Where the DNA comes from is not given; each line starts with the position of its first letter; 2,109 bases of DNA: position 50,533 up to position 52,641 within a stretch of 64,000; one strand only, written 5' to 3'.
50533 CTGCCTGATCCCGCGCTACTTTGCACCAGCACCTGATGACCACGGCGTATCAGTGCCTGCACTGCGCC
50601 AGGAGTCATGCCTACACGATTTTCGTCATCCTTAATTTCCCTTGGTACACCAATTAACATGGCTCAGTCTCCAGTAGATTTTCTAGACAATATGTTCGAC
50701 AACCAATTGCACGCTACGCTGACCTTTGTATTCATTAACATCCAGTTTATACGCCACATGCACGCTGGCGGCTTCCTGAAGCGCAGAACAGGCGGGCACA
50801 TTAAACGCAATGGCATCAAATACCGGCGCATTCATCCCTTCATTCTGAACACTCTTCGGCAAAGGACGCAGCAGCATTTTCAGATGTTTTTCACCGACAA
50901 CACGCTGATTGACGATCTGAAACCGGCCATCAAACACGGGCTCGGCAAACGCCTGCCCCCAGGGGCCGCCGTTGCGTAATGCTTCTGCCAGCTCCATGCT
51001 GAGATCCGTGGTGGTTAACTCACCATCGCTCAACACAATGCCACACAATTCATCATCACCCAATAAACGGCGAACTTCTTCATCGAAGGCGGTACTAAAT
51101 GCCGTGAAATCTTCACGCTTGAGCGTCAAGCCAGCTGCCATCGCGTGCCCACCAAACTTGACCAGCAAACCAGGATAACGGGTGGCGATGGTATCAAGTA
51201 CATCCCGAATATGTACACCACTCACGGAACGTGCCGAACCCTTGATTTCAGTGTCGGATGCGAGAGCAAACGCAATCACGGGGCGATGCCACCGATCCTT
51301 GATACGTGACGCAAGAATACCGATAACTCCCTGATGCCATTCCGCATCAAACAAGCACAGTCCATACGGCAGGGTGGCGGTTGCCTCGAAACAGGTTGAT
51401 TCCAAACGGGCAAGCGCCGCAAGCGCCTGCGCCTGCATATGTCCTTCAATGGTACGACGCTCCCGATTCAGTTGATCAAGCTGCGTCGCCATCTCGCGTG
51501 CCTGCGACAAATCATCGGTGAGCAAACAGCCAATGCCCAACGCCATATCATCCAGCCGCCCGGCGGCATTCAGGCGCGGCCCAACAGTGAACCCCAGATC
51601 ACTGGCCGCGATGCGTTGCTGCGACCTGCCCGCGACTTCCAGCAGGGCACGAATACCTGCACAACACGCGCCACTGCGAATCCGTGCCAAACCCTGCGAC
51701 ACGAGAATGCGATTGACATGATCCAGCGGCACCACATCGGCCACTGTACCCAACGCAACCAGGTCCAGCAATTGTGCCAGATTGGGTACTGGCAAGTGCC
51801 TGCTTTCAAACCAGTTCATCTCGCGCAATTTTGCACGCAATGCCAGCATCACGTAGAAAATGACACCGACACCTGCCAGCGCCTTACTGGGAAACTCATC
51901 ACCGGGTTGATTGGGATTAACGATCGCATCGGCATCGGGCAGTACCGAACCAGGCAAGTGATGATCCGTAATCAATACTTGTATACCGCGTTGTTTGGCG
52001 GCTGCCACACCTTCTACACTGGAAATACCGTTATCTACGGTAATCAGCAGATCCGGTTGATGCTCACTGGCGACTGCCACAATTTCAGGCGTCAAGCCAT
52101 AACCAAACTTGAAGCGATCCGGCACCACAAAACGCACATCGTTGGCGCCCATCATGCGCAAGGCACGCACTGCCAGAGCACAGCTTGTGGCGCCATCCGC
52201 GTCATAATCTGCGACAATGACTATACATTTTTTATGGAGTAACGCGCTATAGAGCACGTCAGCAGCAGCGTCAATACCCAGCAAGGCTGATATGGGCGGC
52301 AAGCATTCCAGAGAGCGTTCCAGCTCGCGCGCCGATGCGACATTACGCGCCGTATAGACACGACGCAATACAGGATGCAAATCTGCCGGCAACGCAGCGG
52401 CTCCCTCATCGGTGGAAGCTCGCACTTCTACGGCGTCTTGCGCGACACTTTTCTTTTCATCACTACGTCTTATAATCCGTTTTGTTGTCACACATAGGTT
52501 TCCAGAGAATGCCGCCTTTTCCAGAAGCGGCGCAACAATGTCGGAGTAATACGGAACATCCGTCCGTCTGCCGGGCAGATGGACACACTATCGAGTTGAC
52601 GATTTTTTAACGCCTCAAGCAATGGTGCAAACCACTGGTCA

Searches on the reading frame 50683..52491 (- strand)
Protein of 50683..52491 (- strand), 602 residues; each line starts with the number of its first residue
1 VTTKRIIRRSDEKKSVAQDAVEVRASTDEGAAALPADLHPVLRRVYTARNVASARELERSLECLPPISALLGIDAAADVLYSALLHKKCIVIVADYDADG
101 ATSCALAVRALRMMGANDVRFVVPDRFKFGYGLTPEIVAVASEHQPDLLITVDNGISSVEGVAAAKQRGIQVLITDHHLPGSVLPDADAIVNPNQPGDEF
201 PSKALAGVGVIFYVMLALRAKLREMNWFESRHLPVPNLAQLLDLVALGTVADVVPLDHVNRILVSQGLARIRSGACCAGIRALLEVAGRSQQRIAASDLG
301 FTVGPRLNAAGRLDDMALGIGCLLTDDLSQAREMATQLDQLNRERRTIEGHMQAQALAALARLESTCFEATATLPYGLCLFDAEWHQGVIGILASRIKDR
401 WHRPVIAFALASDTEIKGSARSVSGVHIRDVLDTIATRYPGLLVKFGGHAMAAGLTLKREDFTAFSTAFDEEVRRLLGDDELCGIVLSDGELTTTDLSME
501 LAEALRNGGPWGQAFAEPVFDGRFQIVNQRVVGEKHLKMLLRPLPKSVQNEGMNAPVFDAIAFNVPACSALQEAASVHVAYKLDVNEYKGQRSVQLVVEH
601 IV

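Call 97: search_protein_families(library=pfam, proteins=[window:50683-52491:-], max_evalue=0.00001)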
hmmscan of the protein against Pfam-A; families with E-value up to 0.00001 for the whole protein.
window:50683-52491:- (602 aa): 3 families
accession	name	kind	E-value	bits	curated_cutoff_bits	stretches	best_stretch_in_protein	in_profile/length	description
PF01368.27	DHH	-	5.4e-26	91.7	28.1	1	90-249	2-125/125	DHH family, N-terminal domain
PF17768.7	RecJ_OB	-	7e-22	78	27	1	489-600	2-107/107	RecJ OB domain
PF02272.25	DHHA1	-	1.1e-20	74.5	25.9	1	381-473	8-100/102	DHHA1 domain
